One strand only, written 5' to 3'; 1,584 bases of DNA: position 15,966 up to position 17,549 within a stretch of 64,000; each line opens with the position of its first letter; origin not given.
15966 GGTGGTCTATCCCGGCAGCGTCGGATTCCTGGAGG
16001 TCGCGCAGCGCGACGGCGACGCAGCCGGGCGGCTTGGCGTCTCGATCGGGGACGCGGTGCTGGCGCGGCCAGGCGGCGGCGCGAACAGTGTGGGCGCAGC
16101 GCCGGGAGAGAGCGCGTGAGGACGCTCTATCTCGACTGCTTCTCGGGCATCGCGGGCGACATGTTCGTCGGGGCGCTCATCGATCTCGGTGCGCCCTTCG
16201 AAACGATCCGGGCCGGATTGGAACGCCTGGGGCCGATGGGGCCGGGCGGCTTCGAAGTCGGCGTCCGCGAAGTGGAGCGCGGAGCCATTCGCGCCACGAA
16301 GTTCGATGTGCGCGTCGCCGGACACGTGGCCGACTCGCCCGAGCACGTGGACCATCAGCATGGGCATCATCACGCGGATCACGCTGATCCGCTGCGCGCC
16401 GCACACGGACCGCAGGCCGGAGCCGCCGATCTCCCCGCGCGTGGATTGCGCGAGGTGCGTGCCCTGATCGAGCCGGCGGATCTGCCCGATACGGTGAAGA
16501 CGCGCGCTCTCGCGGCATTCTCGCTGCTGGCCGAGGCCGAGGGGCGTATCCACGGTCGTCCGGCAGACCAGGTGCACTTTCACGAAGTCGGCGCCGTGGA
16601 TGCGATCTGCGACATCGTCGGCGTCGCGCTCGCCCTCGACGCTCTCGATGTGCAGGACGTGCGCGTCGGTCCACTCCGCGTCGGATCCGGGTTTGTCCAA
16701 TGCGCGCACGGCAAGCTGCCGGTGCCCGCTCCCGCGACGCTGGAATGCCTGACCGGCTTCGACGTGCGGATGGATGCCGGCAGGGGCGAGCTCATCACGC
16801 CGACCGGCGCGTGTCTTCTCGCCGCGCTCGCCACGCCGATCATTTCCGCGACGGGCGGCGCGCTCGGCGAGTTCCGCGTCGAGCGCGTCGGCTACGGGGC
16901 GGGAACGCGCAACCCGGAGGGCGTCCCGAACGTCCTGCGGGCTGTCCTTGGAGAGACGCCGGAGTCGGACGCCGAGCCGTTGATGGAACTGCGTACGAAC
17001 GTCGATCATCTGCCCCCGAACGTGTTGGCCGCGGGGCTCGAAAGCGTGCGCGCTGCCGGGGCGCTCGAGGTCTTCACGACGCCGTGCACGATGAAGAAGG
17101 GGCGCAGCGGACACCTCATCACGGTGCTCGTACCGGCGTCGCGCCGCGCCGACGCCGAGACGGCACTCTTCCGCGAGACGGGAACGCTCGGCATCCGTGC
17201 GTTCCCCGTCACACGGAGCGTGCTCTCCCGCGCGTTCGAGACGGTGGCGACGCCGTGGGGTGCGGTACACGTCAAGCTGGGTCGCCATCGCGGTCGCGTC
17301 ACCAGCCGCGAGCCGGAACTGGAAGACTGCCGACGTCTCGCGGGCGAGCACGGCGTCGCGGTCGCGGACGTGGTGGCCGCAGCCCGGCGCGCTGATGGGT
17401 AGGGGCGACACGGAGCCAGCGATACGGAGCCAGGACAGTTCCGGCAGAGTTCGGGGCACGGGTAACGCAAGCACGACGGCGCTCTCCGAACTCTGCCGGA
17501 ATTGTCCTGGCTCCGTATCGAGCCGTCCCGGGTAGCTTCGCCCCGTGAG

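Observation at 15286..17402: DUF62 SAM hydroxide adenosyltransferase translationally coupled to a LarC-like nickel insertase, without larA/larB/larE in the window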

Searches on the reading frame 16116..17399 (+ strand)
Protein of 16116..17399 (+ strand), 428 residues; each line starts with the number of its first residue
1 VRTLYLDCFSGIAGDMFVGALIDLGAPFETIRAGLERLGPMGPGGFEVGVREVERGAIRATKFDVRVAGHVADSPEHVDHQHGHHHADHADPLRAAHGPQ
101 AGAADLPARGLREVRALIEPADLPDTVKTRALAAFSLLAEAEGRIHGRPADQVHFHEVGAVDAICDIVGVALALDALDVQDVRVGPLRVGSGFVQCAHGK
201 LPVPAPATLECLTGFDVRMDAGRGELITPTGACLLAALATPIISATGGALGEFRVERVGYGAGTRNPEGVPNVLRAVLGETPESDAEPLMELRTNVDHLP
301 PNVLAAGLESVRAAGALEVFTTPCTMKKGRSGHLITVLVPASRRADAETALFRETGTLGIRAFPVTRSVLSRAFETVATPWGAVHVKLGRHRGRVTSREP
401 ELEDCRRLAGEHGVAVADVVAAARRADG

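Call 5: search_protein_families(library=pfam, proteins=[window:16116-17399:+], max_evalue=0.01)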
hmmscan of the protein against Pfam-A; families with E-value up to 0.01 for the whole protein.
window:16116-17399:+ (428 aa): 1 family
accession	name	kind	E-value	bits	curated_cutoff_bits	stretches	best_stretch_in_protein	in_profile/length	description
PF01969.22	Ni_insertion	-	5.5e-129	431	22.1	1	4-419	1-374/375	Nickel insertion protein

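Call 12: find_homologous_proteins(query=window:16116-17399:+, max_evalue=1e-10)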
Query window:16116-17399:+ (428 aa): 7957 proteins with E <= 1e-10 among 8000 candidates; the best 120 are listed.
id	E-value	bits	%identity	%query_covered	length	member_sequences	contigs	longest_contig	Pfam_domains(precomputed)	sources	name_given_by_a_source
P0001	2.0e-278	941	100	100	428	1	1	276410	PF01969.23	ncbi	-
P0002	1.4e-197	675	75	96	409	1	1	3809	PF01969.23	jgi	-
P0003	3.7e-193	660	75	99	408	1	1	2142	PF01969.23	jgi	-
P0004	7.5e-188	643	74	96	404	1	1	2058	PF01969.23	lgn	-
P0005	9.4e-182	623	70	96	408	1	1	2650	PF01969.23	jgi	jgi:uncharacterized protein (TIGR00299 family) protein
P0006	1.0e-172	593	70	99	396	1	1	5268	PF01969.23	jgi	jgi:uncharacterized protein (TIGR00299 family) protein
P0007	2.7e-172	592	65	95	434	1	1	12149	PF01969.23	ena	-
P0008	4.2e-169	581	68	99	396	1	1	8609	PF01969.23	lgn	-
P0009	1.2e-160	553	64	99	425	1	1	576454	PF01969.23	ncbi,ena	-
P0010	1.8e-157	543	62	96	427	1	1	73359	PF01969.23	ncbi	-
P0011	2.3e-157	542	64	96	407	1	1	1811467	PF01969.23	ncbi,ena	-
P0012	3.7e-153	529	62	100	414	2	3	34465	PF01969.23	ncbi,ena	-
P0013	8.6e-142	491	58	100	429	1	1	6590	PF01969.23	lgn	-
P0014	7.7e-141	488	58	94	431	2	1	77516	PF01969.23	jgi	jgi:uncharacterized protein (TIGR00299 family) protein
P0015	1.4e-140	487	57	96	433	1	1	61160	PF01969.23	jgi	jgi:uncharacterized protein (TIGR00299 family) protein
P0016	2.5e-139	483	56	100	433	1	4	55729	PF01969.23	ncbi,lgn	-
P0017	1.5e-138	481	57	98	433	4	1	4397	PF01969.23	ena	-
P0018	7.9e-138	478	56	95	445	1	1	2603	PF01969.23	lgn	-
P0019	2.1e-137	477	59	100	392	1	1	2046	PF01969.23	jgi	jgi:uncharacterized protein (TIGR00299 family) protein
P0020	5.0e-137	475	56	100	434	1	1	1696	PF01969.23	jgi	jgi:pyridinium-3,5-bisthiocarboxylic acid mononucleotide nickel chelatase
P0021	4.5e-136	472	56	99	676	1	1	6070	PF01969.23,PF01887.22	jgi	jgi:uncharacterized protein (TIGR00299 family) protein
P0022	5.1e-136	472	56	95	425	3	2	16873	PF01969.23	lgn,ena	-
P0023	1.4e-135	471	54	99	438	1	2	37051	PF01969.23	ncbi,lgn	-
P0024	3.3e-135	469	65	71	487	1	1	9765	PF01969.23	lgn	-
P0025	5.9e-135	469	56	95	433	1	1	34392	PF01969.23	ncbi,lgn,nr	ncbi:MAG: nickel pincer cofactor biosynthesis protein LarC [Planctomycetes bacterium]|nr:nickel pinc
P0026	1.1e-134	468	63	76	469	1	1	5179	PF01969.23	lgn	-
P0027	1.2e-134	468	58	99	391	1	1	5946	PF01969.23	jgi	-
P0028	8.3e-134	465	56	100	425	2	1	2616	PF01969.23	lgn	-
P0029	7.0e-133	462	54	100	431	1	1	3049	PF01969.23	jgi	jgi:hypothetical protein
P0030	8.3e-133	462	54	97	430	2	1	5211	PF01969.23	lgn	-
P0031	2.1e-132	460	56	94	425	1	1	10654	PF01969.23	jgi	jgi:pyridinium-3,5-bisthiocarboxylic acid mononucleotide nickel chelatase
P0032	2.5e-132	460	56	99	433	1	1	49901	PF01969.23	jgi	jgi:uncharacterized protein (TIGR00299 family) protein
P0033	1.4e-131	458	57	98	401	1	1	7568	PF01969.23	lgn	-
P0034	6.1e-131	455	56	95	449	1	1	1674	PF01969.23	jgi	jgi:uncharacterized protein (TIGR00299 family) protein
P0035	7.2e-131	455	56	100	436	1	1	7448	PF01969.23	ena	-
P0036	1.1e-130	455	54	100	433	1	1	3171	PF01969.23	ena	-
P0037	1.1e-129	451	55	94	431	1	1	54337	PF01969.23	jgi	-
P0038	6.8e-128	445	56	98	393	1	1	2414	PF01969.23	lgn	-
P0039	2.8e-126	440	55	98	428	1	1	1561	PF01969.23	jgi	jgi:uncharacterized protein (TIGR00299 family) protein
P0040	1.9e-124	434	50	100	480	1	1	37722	PF01969.23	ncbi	-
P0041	1.9e-124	434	53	99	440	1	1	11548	PF01969.23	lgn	-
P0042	6.6e-124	432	60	70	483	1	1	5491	PF01969.23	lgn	-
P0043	1.7e-117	411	59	75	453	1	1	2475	PF01969.23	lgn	-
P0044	2.9e-117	410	54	100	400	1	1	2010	PF01969.23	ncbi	-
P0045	2.4e-115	404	67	63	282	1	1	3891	PF01969.23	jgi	-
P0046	1.8e-113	398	62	72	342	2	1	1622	PF01969.23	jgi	-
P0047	1.7e-110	388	50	99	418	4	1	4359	PF01969.23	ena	-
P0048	3.6e-109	384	50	99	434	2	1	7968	PF01969.23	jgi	-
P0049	1.3e-106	375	52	99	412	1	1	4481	PF01969.23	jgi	jgi:uncharacterized protein (TIGR00299 family) protein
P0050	1.1e-105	372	46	99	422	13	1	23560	PF01969.23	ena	-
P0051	1.7e-104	368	48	99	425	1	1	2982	PF01969.23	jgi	-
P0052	7.8e-104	366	47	97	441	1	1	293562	PF01969.23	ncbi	-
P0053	4.0e-102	360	48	100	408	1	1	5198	PF01969.23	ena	-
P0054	2.7e-101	358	45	99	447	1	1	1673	PF01969.23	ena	-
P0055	7.7e-101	356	46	100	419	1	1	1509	PF01969.23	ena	-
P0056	9.6e-101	356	47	99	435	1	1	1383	PF01969.23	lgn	-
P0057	1.1e-100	356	46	98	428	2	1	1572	PF01969.23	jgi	jgi:uncharacterized protein (TIGR00299 family) protein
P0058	2.6e-100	354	45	99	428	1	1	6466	PF01969.23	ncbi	-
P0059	5.5e-100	353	44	99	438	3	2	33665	PF01969.23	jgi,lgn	jgi:hypothetical protein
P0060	9.7e-100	353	46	99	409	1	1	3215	PF01969.23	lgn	-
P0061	2.8e-99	351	45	100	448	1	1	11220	PF01969.23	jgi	jgi:uncharacterized protein (TIGR00299 family) protein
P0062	3.3e-99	351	45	99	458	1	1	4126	PF01969.23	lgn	-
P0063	6.5e-98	347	46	99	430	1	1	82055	PF01969.23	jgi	jgi:uncharacterized protein (TIGR00299 family) protein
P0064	1.4e-96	342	46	100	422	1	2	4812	PF01969.23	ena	-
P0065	1.5e-96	342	47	98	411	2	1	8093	PF01969.23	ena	-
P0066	3.0e-96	341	46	99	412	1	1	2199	PF01969.23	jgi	jgi:uncharacterized protein (TIGR00299 family) protein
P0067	3.6e-96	341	45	99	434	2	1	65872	PF01969.23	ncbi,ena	-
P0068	4.1e-96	341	45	98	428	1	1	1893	PF01969.23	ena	-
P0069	6.6e-96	340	47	99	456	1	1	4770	PF01969.23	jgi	jgi:uncharacterized protein (TIGR00299 family) protein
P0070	8.4e-96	340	43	99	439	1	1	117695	PF01969.23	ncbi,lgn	-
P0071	9.2e-96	340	46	99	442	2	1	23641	PF01969.23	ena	-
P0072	1.6e-95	339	42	100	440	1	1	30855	PF01969.23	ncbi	ncbi:MAG: nickel pincer cofactor biosynthesis protein LarC [Blastocatellia bacterium]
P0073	2.2e-95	338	62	65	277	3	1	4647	PF01969.23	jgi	jgi:uncharacterized protein (TIGR00299 family) protein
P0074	3.0e-95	338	43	99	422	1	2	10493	PF01969.23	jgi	jgi:pyridinium-3,5-bisthiocarboxylic acid mononucleotide nickel chelatase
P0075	3.2e-95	338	43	100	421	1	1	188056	PF01969.23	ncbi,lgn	-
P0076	3.6e-95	338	45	99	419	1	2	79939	PF01969.23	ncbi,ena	-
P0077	3.6e-95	338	45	98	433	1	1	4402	PF01969.23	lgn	-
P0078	4.3e-95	337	45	100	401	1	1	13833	PF01969.23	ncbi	-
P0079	4.9e-95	337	42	99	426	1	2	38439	PF01969.23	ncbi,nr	ncbi:MAG: nickel pincer cofactor biosynthesis protein LarC [Acidobacteria bacterium]|nr:nickel pince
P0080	7.1e-95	337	47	96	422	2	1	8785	PF01969.23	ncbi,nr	ncbi:MAG: nickel pincer cofactor biosynthesis protein LarC [Planctomycetes bacterium]|nr:nickel pinc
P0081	9.0e-95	336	43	99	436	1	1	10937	PF01969.23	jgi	jgi:uncharacterized protein (TIGR00299 family) protein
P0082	1.3e-94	336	45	99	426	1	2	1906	PF01969.23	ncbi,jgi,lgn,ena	-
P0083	1.5e-94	336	42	99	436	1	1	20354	PF01969.23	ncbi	-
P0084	2.0e-94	335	42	98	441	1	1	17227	PF01969.23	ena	-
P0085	2.5e-94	335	42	100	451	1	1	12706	PF01969.23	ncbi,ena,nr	ncbi:MAG TPA: nickel pincer cofactor biosynthesis protein LarC [Planctomycetota bacterium]|nr:nickel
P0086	4.6e-94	334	45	98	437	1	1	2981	PF01969.23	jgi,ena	jgi:pyridinium-3,5-bisthiocarboxylic acid mononucleotide nickel chelatase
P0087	6.8e-94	333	45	99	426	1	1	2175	PF01969.23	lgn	-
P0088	7.8e-94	333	42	100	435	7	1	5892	PF01969.23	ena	-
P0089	1.3e-93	332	44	98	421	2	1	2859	PF01969.23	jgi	-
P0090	2.8e-93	331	43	100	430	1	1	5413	PF01969.23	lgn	-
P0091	3.0e-93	331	45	99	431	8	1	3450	PF01969.23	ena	-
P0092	4.3e-93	331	42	100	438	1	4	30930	PF01969.23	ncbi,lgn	-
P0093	4.6e-93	331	43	99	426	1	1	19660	PF01969.23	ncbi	ncbi:MAG: nickel pincer cofactor biosynthesis protein LarC [Silvibacterium sp.]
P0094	4.7e-93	331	45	99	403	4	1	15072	PF01969.23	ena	-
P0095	5.1e-93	330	42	99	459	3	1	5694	PF01969.23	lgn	-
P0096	5.9e-93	330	45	100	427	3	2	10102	PF01969.23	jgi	jgi:uncharacterized protein (TIGR00299 family) protein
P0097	6.1e-93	330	45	99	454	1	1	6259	PF01969.23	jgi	jgi:uncharacterized protein (TIGR00299 family) protein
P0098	1.1e-92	329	43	99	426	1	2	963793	PF01969.23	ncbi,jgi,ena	jgi:hypothetical protein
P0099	1.2e-92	329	43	99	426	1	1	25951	PF01969.23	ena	-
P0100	1.2e-92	329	43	99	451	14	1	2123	PF01969.23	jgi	jgi:pyridinium-3,5-bisthiocarboxylic acid mononucleotide nickel chelatase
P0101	1.4e-92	329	44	99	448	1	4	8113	PF01969.23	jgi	jgi:uncharacterized protein (TIGR00299 family) protein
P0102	1.4e-92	329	44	99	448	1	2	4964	PF01969.23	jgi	jgi:pyridinium-3,5-bisthiocarboxylic acid mononucleotide nickel chelatase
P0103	1.5e-92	329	44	99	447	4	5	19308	PF01969.23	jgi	jgi:uncharacterized protein (TIGR00299 family) protein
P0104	2.0e-92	329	42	100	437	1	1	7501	PF01969.23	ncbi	-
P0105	2.3e-92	328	42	98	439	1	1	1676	PF01969.23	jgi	jgi:hypothetical protein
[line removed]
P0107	2.4e-92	328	43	99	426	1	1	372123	PF01969.23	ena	-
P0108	3.0e-92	328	44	99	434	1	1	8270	PF01969.23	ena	-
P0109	4.8e-92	327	45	96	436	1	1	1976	PF01969.23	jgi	jgi:hypothetical protein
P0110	4.8e-92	327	44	100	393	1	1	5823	PF01969.23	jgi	jgi:uncharacterized protein (TIGR00299 family) protein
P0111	4.9e-92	327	46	99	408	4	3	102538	PF01969.23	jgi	jgi:uncharacterized protein (TIGR00299 family) protein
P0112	5.3e-92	327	45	99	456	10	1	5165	PF01969.23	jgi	jgi:uncharacterized protein (TIGR00299 family) protein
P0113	6.1e-92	327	43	99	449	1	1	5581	PF01969.23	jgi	jgi:pyridinium-3,5-bisthiocarboxylic acid mononucleotide nickel chelatase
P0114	7.4e-92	327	42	100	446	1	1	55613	PF01969.23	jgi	jgi:pyridinium-3,5-bisthiocarboxylic acid mononucleotide nickel chelatase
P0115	7.7e-92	327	46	98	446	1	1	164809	PF01969.23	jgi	jgi:hypothetical protein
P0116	1.1e-91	326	45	99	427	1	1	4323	PF01969.23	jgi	jgi:hypothetical protein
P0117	1.2e-91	326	43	100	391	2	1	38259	PF01969.23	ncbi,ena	-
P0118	1.2e-91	326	44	99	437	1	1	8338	PF01969.23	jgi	jgi:pyridinium-3,5-bisthiocarboxylic acid mononucleotide nickel chelatase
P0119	1.4e-91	326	42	100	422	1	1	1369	PF01969.23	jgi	jgi:uncharacterized protein (TIGR00299 family) protein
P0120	1.4e-91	326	43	99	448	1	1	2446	PF01969.23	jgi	jgi:uncharacterized protein (TIGR00299 family) protein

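Call 14: find_encoding_contigs(protein=P0001, flank=10000, max_places=3)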
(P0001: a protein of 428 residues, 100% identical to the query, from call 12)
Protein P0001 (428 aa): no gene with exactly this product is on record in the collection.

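Call 15: find_encoding_contigs(protein=P0021, flank=10000, max_places=3)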
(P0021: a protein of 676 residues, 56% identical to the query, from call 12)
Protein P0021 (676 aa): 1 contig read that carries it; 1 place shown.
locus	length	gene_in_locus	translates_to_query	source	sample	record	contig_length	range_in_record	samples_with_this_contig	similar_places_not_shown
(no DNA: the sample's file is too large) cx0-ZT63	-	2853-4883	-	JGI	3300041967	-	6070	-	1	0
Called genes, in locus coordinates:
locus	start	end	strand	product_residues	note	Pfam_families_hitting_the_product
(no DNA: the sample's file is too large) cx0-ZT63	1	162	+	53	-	?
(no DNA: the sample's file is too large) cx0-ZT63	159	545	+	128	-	-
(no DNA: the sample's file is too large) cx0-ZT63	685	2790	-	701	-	-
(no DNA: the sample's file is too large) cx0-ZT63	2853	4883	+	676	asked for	PF01887:SAM_HAT_N, PF01969:Ni_insertion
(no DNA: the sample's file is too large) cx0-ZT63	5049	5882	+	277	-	PF01925:TauE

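Call 16: find_encoding_contigs(protein=P0011, flank=10000, max_places=2)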
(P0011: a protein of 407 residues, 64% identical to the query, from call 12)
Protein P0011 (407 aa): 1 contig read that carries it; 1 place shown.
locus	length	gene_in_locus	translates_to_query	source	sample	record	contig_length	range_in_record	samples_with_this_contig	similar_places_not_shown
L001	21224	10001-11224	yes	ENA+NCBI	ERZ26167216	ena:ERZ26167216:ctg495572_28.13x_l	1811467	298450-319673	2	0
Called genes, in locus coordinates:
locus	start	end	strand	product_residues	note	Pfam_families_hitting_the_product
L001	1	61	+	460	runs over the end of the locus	PF13701:DDE_Tnp_1_4, PF01609:DDE_Tnp_1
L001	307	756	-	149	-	PF19588:SxtJ (weak)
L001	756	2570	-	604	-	PF02543:Carbam_trans_N, PF16861:Carbam_trans_C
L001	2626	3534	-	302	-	PF00892:EamA, PF08627:CRT-like (faint), PF00892:EamA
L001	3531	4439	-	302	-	PF18306:LDcluster4 (weak), PF03641:Lysine_decarbox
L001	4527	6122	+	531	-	PF00133:tRNA-synt_1, PF01406:tRNA-synt_1e (faint), PF09334:tRNA-synt_1g, PF19303:Anticodon_3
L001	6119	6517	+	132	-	-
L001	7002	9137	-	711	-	-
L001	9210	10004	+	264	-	PF01887:SAM_HAT_N, PF20257:SAM_HAT_C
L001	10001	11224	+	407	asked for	PF01969:Ni_insertion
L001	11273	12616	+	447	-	PF00072:Response_reg, PF00158:Sigma54_activat, PF14532:Sigma54_activ_2, PF07728:AAA_5 (weak), PF25601:AAA_lid_14, PF02954:HTH_8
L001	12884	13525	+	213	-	PF12697:Abhydrolase_6 (faint)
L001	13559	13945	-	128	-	-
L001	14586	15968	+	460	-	PF13701:DDE_Tnp_1_4, PF01609:DDE_Tnp_1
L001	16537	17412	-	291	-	-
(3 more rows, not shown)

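Call 17: find_encoding_contigs(protein=P0009, flank=10000, max_places=2)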
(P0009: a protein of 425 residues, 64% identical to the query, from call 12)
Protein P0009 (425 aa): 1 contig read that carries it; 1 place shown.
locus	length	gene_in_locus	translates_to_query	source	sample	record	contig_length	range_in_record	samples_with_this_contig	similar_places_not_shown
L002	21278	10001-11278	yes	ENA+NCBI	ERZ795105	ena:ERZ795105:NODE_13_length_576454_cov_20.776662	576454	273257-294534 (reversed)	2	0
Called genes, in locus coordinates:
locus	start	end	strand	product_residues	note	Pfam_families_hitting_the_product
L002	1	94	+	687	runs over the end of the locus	PF07715:Plug, PF00593:TonB_dep_Rec_b-barrel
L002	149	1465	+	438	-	PF00245:Alk_phosphatase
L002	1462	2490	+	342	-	PF01212:Beta_elim_lyase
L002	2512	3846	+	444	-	PF02878:PGM_PMM_I, PF02879:PGM_PMM_II, PF02880:PGM_PMM_III, PF00408:PGM_PMM_IV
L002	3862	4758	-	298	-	PF18306:LDcluster4, PF03641:Lysine_decarbox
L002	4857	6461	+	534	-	PF00133:tRNA-synt_1 (weak), PF09334:tRNA-synt_1g, PF19303:Anticodon_3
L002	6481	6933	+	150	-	-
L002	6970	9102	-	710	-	-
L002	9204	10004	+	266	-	PF01887:SAM_HAT_N, PF20257:SAM_HAT_C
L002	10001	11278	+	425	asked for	PF01969:Ni_insertion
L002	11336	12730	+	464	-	PF00072:Response_reg, PF00158:Sigma54_activat, PF14532:Sigma54_activ_2, PF00004:AAA (faint), PF07728:AAA_5, PF25601:AAA_lid_14, PF02954:HTH_8, PF18024:HTH_50 (weak)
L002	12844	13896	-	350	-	PF01797:Y1_Tnp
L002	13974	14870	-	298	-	PF13785:DUF4178 (weak)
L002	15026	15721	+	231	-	-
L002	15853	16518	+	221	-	PF02224:Cytidylate_kin, PF13189:Cytidylate_kin2 (weak), PF13238:AAA_18 (weak), PF01202:SKI (faint), PF13207:AAA_17 (weak)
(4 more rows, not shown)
